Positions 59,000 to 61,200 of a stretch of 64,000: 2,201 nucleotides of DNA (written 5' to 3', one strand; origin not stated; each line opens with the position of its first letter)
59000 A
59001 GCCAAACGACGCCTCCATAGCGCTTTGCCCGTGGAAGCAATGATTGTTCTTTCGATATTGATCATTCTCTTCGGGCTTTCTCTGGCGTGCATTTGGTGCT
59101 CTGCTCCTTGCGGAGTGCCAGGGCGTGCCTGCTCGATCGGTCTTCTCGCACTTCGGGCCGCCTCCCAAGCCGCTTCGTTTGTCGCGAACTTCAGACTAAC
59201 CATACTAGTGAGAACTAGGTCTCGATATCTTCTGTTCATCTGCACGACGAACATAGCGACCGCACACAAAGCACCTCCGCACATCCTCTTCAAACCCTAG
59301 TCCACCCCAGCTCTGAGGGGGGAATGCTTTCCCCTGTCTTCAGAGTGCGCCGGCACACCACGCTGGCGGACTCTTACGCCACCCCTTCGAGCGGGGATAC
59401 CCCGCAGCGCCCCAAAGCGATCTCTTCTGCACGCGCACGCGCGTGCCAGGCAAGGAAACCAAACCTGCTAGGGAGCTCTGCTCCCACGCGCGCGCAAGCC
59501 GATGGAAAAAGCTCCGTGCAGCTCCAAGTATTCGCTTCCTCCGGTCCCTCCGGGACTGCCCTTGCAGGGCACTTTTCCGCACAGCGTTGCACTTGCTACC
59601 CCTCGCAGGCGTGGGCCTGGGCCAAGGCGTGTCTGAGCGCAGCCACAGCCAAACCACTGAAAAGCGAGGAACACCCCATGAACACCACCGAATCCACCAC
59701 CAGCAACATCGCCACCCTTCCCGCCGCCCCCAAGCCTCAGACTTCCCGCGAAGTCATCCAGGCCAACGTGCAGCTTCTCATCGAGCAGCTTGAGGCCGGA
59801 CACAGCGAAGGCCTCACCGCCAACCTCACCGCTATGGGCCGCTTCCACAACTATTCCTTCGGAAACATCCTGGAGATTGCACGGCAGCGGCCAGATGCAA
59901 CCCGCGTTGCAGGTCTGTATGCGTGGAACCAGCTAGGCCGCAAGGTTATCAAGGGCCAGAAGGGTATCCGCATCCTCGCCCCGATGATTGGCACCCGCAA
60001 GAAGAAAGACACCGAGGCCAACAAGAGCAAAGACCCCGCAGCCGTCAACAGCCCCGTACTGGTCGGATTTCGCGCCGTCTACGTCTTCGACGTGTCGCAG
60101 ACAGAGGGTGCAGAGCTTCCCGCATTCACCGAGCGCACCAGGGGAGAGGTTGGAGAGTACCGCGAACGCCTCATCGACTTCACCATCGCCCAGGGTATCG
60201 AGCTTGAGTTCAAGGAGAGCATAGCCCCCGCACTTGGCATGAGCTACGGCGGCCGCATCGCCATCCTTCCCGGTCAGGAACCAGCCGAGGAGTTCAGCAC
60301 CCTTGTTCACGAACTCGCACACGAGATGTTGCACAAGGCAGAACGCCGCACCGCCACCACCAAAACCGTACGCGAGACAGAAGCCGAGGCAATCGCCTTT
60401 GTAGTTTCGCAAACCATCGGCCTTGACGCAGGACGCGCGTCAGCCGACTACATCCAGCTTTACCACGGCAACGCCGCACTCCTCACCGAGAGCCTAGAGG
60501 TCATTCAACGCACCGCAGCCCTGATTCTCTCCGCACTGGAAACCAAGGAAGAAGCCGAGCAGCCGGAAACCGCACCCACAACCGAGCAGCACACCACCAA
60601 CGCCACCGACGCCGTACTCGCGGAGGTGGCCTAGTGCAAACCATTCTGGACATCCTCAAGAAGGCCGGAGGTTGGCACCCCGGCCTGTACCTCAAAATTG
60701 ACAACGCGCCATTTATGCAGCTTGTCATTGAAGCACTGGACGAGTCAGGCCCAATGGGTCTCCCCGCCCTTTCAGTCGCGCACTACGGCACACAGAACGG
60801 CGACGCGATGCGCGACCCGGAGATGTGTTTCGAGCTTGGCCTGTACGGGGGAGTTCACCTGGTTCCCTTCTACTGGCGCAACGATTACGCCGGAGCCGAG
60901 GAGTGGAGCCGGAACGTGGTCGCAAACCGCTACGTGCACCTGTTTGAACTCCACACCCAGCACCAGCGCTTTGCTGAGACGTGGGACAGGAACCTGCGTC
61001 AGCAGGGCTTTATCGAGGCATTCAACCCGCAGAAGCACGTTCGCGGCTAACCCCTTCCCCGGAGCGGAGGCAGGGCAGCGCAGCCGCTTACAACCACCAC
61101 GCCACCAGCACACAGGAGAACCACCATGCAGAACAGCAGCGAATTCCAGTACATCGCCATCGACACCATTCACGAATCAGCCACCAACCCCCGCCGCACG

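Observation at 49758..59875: Diverged direct repeats of the ardC 5' region bracket the 9.7-kb segment carrying the giant gene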

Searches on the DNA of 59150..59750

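Call 68: search_rna_families(source=window, start=59150, end=59750, threshold=evalue, max_evalue=5)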
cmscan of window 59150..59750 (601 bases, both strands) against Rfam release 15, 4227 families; matches with E-value up to 5: 0.
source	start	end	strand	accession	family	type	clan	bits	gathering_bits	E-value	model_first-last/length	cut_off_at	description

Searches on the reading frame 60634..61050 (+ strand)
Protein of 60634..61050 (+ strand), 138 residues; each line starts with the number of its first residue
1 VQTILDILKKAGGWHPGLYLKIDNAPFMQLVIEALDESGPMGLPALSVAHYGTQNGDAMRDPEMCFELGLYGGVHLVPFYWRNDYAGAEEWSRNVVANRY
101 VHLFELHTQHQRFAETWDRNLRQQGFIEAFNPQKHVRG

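Call 51: search_protein_families(library=pfam, proteins=[window:60634-61050:+], max_evalue=0.01)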
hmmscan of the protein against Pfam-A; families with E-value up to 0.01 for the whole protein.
window:60634-61050:+ (138 aa): 1 family
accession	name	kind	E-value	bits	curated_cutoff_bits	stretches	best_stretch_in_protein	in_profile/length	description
PF21849.1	DUF6908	-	1.3e-49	167.6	27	1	2-127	1-123/123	Domain of unknown function (DUF6908)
